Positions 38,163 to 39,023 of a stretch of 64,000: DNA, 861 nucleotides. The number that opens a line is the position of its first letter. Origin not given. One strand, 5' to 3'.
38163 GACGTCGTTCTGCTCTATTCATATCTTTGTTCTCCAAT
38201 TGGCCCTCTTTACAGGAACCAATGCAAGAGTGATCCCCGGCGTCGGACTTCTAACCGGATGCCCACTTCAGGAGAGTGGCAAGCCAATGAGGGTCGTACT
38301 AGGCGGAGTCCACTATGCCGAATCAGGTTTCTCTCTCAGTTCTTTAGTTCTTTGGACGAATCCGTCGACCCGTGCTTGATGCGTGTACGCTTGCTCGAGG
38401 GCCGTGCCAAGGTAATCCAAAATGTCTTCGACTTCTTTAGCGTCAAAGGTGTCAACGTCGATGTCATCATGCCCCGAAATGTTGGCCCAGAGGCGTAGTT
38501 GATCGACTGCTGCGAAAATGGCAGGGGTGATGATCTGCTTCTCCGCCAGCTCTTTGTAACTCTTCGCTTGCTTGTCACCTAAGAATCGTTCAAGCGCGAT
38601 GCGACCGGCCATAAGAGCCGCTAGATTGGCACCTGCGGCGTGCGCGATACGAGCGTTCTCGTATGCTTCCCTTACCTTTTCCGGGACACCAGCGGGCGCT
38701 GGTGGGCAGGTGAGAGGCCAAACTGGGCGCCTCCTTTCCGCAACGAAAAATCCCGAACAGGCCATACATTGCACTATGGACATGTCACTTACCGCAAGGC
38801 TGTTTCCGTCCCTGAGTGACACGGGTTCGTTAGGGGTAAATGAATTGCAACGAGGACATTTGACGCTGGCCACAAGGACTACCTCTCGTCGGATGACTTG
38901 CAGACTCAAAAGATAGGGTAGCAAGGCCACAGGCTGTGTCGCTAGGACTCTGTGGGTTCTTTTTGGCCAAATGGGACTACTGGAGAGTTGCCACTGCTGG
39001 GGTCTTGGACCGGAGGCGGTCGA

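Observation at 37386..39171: Low-GC two-gene island: Zn-ribbon/DUF4145-like protein plus an R-x4-H (HEPN-like) partner, candidate defence or toxin module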

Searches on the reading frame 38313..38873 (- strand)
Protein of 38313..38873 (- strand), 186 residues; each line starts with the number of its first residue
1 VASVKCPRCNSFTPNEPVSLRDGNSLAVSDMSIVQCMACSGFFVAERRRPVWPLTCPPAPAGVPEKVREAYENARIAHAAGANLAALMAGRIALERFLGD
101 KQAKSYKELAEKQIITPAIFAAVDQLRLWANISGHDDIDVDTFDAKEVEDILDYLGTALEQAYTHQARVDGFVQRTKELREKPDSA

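Call 4: search_protein_families(library=pfam, proteins=[window:38313-38873:-], max_evalue=1)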
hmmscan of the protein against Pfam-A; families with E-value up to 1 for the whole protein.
window:38313-38873:- (186 aa): 5 families
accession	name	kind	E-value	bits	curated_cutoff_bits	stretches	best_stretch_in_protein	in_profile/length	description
PF13643.11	DUF4145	-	1e-05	25.9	23.1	1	80-152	9-87/88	Domain of unknown function (DUF4145)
PF05285.17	SDA1_dom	-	0.063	14.2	27.8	1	101-135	68-96/151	SDA1, conserved domain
PF14369.11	Zn_ribbon_19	-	0.19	12.3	30.8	0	27-46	15-34/35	zinc-ribbon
PF13453.11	Zn_ribbon_TFIIB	-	0.22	11.4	22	1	5-44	1-30/41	Transcription factor zinc-finger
PF25017.1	zf-C2HC_3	-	0.25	11.7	24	1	27-49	17-39/47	C2HC zinc finger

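Call 5: search_protein_families(library=padloc, proteins=[window:38313-38873:-], max_evalue=1)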
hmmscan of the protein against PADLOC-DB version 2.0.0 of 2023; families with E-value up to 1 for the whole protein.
window:38313-38873:- (186 aa): 1 family
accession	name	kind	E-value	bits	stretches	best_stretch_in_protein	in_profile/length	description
PDLC04109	PD-T7-4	-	3.4e-06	24.7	1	4-141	14-161/211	-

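Call 6: search_protein_families(library=ncbifam, proteins=[window:38313-38873:-], max_evalue=1)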
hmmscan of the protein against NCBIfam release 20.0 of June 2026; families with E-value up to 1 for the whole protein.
window:38313-38873:- (186 aa): 0 families

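Call 8: find_homologous_proteins(query=window:38313-38873:-, max_evalue=0.001)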
Query window:38313-38873:- (186 aa): 72 proteins with E <= 0.001 among 190 candidates.
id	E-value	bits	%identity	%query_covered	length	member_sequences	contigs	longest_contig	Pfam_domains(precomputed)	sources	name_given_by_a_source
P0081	7.0e-119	412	99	100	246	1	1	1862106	PF13643.12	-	-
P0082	3.9e-93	328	82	100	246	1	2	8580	-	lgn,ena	-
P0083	3.6e-86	305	73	100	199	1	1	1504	-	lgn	-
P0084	1.7e-75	271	64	100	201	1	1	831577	-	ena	-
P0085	9.1e-72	258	63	100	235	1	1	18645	-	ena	-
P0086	4.5e-71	256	63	98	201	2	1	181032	-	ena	-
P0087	7.4e-71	255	61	98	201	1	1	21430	-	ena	-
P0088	2.1e-70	254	63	98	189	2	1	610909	-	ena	-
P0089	7.1e-70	252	63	98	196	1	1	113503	-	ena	-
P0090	8.1e-70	252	60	100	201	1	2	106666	-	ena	-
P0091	4.0e-69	250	60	98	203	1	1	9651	-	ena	-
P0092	5.2e-69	249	64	97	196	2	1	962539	-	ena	-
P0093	5.3e-69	249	61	99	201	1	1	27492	-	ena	-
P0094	5.7e-69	249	61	100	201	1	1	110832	-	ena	-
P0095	6.0e-69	249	62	99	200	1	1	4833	-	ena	-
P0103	2.3e-67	244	62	98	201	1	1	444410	-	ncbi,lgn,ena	-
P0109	1.5e-66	241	61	98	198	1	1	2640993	-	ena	-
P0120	7.0e-65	236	59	99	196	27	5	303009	-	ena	-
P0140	8.5e-57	210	54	96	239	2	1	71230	PF13643.12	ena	-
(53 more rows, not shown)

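Call 16: find_related_loci(query=A2, collection=metagenome_contigs, flank=6000)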
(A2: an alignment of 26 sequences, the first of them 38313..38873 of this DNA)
Query A2 (186 aa) in metagenome_contigs; peptide patterns used: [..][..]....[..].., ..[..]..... (x = any residue, [..] = any of these).
196 stretches matched a pattern; 1 encode a relative of the query (tblastn E <= 1e-3); 1 distinct loci.
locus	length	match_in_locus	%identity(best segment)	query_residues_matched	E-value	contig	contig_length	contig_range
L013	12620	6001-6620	53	4-185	2e-39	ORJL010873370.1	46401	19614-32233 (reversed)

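Call 17: find_related_loci(query=A2, collection=viral_contigs, flank=6000)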
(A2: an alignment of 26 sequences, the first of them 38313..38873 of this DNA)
Query A2 (186 aa) in viral_contigs; peptide patterns used: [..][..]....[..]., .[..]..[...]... (x = any residue, [..] = any of these).
52 stretches matched a pattern, but none encodes a relative of the query by tblastn (E <= 1e-3).

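Call 19: find_encoding_contigs(protein=P0082, flank=6000, max_places=3)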
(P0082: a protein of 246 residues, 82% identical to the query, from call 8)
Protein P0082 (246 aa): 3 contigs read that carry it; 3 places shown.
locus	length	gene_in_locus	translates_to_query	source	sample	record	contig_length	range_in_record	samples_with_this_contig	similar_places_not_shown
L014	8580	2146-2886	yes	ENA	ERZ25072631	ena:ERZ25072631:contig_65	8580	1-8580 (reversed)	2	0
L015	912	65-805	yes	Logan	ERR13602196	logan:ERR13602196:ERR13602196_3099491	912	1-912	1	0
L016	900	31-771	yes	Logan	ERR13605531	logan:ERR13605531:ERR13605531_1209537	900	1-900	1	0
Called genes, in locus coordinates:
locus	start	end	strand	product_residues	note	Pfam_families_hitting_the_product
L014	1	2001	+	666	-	?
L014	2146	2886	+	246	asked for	-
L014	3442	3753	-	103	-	-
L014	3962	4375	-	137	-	-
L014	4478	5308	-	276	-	PF00106:adh_short, PF08659:KR, PF13561:adh_short_C2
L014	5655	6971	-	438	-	PF13384:HTH_23 (weak), PF13936:HTH_38, PF00665:rve (weak)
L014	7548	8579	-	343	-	?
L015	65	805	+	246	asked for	-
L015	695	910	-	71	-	?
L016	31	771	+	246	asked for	-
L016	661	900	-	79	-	?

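Call 21: find_encoding_contigs(protein=P0084, flank=6000, max_places=3)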
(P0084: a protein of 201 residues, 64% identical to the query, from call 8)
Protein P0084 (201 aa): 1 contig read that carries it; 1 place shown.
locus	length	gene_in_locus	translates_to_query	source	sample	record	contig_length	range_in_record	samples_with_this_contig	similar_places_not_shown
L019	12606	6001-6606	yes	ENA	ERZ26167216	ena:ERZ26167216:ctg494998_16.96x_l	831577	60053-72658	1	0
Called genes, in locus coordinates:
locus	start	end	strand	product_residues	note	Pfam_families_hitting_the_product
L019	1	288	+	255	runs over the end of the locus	PF03328:HpcH_HpaI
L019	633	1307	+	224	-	-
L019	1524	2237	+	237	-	PF00753:Lactamase_B, PF23023:Anti-Pycsar_Apyc1 (weak)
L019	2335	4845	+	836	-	PF00501:AMP-binding, PF13193:AMP-binding_C (faint), PF00550:PP-binding (weak), PF01553:Acyltransferase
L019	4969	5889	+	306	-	PF04471:Mrr_cat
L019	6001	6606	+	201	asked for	-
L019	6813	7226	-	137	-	-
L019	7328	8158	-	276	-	PF00106:adh_short, PF08659:KR, PF13561:adh_short_C2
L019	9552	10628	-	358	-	PF02746:MR_MLE_N, PF13378:MR_MLE_C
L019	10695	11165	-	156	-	-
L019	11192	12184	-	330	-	PF12127:FloA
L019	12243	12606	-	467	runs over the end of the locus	PF01972:SDH_protease (weak), PF25145:NfeD1b_N, PF24961:NfeD_membrane, PF01957:NfeD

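Call 27: find_encoding_contigs(protein=P0103, flank=6000, max_places=2)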
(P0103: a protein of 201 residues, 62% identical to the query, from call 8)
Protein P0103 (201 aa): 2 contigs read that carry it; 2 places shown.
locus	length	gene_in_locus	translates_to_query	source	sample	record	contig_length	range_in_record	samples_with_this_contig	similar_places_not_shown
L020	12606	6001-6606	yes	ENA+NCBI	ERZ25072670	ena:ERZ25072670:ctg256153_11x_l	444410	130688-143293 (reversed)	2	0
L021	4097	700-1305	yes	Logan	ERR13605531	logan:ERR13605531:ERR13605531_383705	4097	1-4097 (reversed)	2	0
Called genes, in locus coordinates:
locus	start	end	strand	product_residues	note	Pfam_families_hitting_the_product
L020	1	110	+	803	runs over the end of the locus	PF02515:CoA_transf_3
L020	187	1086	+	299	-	PF00903:Glyoxalase (weak), PF13669:Glyoxalase_4 (weak), PF14696:Glyoxalase_5 (faint), PF00903:Glyoxalase, PF13468:Glyoxalase_3 (weak), PF13669:Glyoxalase_4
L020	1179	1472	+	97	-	PF05015:HigB-like_toxin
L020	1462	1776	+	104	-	PF01381:HTH_3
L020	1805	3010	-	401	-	PF13588:HSDR_N_2, PF04313:HSDR_N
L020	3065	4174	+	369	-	PF08240:ADH_N, PF01262:AlaDh_PNT_C (weak), PF16912:Glu_dehyd_C, PF00107:ADH_zinc_N, PF13602:ADH_zinc_N_2 (weak)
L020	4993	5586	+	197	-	PF00694:Aconitase_C, PF27512:LeuD, PF27434:LeuD_C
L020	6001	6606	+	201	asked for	-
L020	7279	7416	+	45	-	-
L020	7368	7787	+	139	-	-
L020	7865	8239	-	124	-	-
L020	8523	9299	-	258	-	PF01135:PCMT (weak), PF03848:TehB (weak), PF13489:Methyltransf_23, PF01209:Ubie_methyltran, PF13649:Methyltransf_25, PF13847:Methyltransf_31, PF08241:Methyltransf_11, PF08242:Methyltransf_12, +1 more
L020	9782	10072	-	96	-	PF00076:RRM_1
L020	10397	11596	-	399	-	PF00291:PALP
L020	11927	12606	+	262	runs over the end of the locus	-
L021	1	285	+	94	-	?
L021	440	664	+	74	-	PF09954:DUF2188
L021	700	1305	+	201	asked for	-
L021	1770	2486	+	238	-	-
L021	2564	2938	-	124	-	-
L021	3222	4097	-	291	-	?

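Call 28: find_encoding_contigs(protein=P0109, flank=6000, max_places=2)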
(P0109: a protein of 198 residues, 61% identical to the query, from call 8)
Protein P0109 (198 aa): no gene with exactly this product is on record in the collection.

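Call 29: find_encoding_contigs(protein=P0120, flank=6000, max_places=3)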
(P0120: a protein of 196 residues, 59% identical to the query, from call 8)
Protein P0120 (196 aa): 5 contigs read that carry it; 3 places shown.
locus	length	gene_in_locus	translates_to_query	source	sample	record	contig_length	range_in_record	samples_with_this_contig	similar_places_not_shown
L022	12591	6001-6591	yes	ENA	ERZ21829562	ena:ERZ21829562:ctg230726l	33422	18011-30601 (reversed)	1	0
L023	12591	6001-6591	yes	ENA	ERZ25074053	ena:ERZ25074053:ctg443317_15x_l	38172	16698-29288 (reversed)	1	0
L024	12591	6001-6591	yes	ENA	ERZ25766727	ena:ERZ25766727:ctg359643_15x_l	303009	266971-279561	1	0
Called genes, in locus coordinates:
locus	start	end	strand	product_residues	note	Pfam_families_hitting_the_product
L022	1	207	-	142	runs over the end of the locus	-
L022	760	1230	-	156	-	PF13751:DDE_Tnp_1_6 (faint)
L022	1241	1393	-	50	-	-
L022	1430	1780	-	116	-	PF01609:DDE_Tnp_1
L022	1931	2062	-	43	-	-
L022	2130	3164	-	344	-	-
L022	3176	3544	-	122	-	-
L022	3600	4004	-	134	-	PF01850:PIN (weak), PF13470:PIN_3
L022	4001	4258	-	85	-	PF01402:RHH_1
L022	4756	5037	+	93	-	-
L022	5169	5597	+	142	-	PF07669:Eco57I (weak)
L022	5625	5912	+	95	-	-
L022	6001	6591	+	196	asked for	-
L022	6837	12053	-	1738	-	PF05729:NACHT (weak), PF13646:HEAT_2 (faint)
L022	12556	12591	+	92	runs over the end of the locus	-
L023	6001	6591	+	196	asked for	-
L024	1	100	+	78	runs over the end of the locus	PF13701:DDE_Tnp_1_4 (weak)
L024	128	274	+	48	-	-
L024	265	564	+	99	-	PF05598:DUF772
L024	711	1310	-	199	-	PF08902:DUF1848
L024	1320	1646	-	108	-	PF08902:DUF1848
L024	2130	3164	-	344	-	-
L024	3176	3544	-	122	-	-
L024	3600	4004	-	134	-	PF01850:PIN (weak), PF13470:PIN_3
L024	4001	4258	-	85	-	PF01402:RHH_1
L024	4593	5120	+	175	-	-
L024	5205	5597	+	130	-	PF07669:Eco57I (weak)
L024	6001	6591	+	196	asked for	-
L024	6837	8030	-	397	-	-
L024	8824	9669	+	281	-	PF14022:DUF4238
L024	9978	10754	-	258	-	PF13365:Trypsin_2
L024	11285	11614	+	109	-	PF00248:Aldo_ket_red (weak)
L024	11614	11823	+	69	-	-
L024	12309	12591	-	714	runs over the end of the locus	PF13175:AAA_15, PF13476:AAA_23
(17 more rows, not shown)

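Call 31: predict_structure(alignment_id=A2)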
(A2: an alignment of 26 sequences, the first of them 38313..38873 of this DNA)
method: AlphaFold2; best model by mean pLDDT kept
length: 186 residues; sequences in the alignment: 26
mean_pLDDT: 85.3   pTM: 0.69
mean pLDDT of the five models: 85.3, 84.7, 83.8, 80.5, 79.5
residues with pLDDT >= 90: 75; 70-90: 94; 50-70: 16; < 50: 1
segments of 3 or more residues with pLDDT < 50: none
pLDDT, mean of each block of 10 residues (from residue 1): 86 93 91 94 91 80 91 91 90 92 89 84 79 74 86 90 73 76 61
secondary structure, 60 per line:
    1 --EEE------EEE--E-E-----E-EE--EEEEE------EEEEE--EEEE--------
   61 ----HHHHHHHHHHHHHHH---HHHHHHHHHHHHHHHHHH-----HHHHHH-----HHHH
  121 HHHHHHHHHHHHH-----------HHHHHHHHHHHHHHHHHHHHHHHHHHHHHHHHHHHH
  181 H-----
elements in order: E3-5 E12-14 E31-35 E42-46 E49-52 H65-79 H83-100 H106-111 H117-133 H145-181

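Call 37: fold_search(model_id=the predicted structure, library=pdb)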
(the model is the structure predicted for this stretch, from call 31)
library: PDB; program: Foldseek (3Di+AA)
matches with E <= 10: 83; with E <= 0.001: 0
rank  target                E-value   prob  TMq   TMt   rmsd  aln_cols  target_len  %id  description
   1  9y9c_OA               3.7e-02  0.87  0.39  0.40   7.7       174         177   18  Cryo-EM map of the in vitro reconstituted RAZR:GP77 complex with AlphaFold-predicted models fitted into the density. (released 2025-12-24)
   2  7ae6_B                6.2e-02  0.85  0.27  0.33   7.4       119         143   18  Crystal structure of di-AMPylated HEPN(R102A) toxin (released 2020-12-30)
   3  7ae6_A                1.5e-01  0.66  0.27  0.33   7.5       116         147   17  Crystal structure of di-AMPylated HEPN(R102A) toxin (released 2020-12-30)
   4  7ae8_D                1.8e-01  0.80  0.27  0.31   6.9       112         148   18  Crystal structure of HEPN(R102A) toxin (released 2020-12-30)
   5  7ae8_B                2.3e-01  0.85  0.33  0.39   5.2       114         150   15  Crystal structure of HEPN(R102A) toxin (released 2020-12-30)
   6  7ae8_C                2.7e-01  0.75  0.32  0.39   4.9       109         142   15  Crystal structure of HEPN(R102A) toxin (released 2020-12-30)
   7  7ae8_A                2.7e-01  0.69  0.32  0.37   5.5       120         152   14  Crystal structure of HEPN(R102A) toxin (released 2020-12-30)
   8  7ae9_C                3.0e-01  0.77  0.33  0.40   5.6       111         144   14  Crystal structure of mono-AMPylated HEPN(R46E) toxin in complex with MNT antitoxin (released 2020-12-30)
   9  7ae9_A                3.2e-01  0.51  0.30  0.37   8.2       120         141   14  Crystal structure of mono-AMPylated HEPN(R46E) toxin in complex with MNT antitoxin (released 2020-12-30)
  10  7ae9_D                3.8e-01  0.72  0.33  0.40   5.1       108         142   14  Crystal structure of mono-AMPylated HEPN(R46E) toxin in complex with MNT antitoxin (released 2020-12-30)
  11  7ae2_A                3.8e-01  0.63  0.32  0.39   6.0       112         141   12  Crystal structure of HEPN(H107A-Y109F) toxin in complex with MNT antitoxin (released 2020-12-30)
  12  5yep_B                4.5e-01  0.84  0.36  0.47   4.6       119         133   13  Crystal structure of SO_3166-SO_3165 from Shewanella oneidensis (released 2018-03-28)
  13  5yep_C                5.1e-01  0.80  0.37  0.49   4.4       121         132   12  Crystal structure of SO_3166-SO_3165 from Shewanella oneidensis (released 2018-03-28)
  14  7bxo_G                5.4e-01  0.57  0.31  0.40   5.9       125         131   11  Crystal structure of the toxin-antitoxin with AMP-PNP (released 2020-09-30)
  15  6m6u_G                5.7e-01  0.82  0.38  0.52   4.5       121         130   12  Crystal structure the toxin-antitoxin MntA-HpeT mutant-D39ED41E (released 2020-09-30)
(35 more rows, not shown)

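Call 38: search_solved_structures(query=A2, max_evalue=1, show_alignments=2)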
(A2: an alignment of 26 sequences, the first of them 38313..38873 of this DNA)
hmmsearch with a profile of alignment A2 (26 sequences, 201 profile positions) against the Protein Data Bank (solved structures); distinct sequences matched with E-value up to 1: 0.

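Call 42: search_solved_structures(query=window:38313-38873:-, max_evalue=10, show_alignments=3)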
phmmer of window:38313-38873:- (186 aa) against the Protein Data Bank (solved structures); distinct sequences matched with E-value up to 10: 4.
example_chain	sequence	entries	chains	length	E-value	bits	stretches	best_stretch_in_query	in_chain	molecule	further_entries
3w6e_A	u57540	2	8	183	1.1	12.2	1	50-102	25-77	Lysozyme-like chitinolytic enzyme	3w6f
3w6b_A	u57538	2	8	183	1.1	12.1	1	50-102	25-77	Lysozyme-like chitinolytic enzyme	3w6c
8ey0_B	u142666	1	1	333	1.2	12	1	57-107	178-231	Protein phosphatase 2C 16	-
1rgv_A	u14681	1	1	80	3.2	10.6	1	5-66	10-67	ferredoxin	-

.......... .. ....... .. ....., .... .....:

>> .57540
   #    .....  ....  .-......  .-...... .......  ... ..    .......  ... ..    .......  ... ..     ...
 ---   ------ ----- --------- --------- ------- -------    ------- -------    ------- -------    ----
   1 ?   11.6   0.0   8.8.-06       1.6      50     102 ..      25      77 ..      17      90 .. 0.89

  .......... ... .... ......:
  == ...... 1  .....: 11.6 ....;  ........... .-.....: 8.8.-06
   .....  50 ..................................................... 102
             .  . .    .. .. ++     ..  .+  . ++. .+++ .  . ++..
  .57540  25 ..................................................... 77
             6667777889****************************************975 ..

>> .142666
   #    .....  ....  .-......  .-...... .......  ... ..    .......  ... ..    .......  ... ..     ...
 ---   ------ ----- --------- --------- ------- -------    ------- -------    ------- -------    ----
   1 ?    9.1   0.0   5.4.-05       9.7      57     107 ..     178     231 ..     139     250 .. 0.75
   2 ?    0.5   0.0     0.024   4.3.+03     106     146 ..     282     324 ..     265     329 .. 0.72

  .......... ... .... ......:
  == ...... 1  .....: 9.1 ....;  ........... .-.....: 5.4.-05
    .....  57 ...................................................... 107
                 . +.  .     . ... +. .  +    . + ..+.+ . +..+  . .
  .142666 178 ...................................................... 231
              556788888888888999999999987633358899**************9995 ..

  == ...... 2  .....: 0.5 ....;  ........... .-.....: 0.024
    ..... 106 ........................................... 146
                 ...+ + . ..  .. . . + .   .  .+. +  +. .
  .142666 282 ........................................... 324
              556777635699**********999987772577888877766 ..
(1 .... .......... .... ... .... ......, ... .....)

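Call 47: search_protein_families(library=phrogs, proteins=[window:38313-38873:-], max_evalue=1)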
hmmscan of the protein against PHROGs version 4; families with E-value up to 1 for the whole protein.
window:38313-38873:- (186 aa): 1 family
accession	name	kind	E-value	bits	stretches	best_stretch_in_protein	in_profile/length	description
phrog_1305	-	DNA, RNA and nucleotide metabolism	6.4e-15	56.2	1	4-170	17-213/226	DNA binding protein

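Call 54: search_protein_families(library=pfam, proteins=[L014:3962-4375:-, L019:633-1307:+], max_evalue=0.001)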
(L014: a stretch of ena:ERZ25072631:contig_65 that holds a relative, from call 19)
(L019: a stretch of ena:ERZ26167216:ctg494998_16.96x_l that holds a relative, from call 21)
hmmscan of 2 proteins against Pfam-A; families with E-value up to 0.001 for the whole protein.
L014:3962-4375:- (137 aa): 0 families

L019:633-1307:+ (224 aa): 0 families

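Call 55: search_protein_families(library=padloc, proteins=[L014:3962-4375:-, L019:633-1307:+, L019:4969-5889:+], max_evalue=0.001)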
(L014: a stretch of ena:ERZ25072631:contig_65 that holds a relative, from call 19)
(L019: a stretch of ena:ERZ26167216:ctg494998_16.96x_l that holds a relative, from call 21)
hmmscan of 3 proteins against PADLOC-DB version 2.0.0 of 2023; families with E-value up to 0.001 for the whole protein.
L014:3962-4375:- (137 aa): 0 families

L019:633-1307:+ (224 aa): 0 families

L019:4969-5889:+ (306 aa): 0 families

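Call 66: search_protein_families(library=pfam, proteins=[L019:4969-5889:+, L014:3442-3753:-, L020:7368-7787:+, L021:1770-2486:+], max_evalue=0.01)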
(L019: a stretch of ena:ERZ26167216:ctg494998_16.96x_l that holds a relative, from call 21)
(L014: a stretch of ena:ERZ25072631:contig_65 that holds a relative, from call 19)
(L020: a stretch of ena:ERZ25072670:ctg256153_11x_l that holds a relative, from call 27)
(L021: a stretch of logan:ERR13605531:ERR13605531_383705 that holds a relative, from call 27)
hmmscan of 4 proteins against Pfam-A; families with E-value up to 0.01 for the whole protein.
L019:4969-5889:+ (306 aa): 2 families
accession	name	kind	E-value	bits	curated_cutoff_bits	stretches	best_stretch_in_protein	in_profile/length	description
PF04471.18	Mrr_cat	-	1.8e-13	51.1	21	1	13-129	2-107/115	Restriction endonuclease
PF22722.2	NA-iREase1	-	0.00097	19.5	27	1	57-130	26-101/106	NACHT-associated inactive Restriction Endonuclease 1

L014:3442-3753:- (103 aa): 0 families

L020:7368-7787:+ (139 aa): 0 families

L021:1770-2486:+ (238 aa): 0 families

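Call 80: search_dna_similar(query=window:38313-38873:-, collection=phages, mode=protein, max_evalue=0.001, max_rows=15)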
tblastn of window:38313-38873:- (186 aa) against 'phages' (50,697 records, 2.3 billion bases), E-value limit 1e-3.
No match.

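Call 82: search_dna_similar(query=window:38313-38873:-, collection=plasmids, mode=protein, max_evalue=0.01, max_rows=15)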
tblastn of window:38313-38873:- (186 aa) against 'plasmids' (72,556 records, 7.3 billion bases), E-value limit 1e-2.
No match.
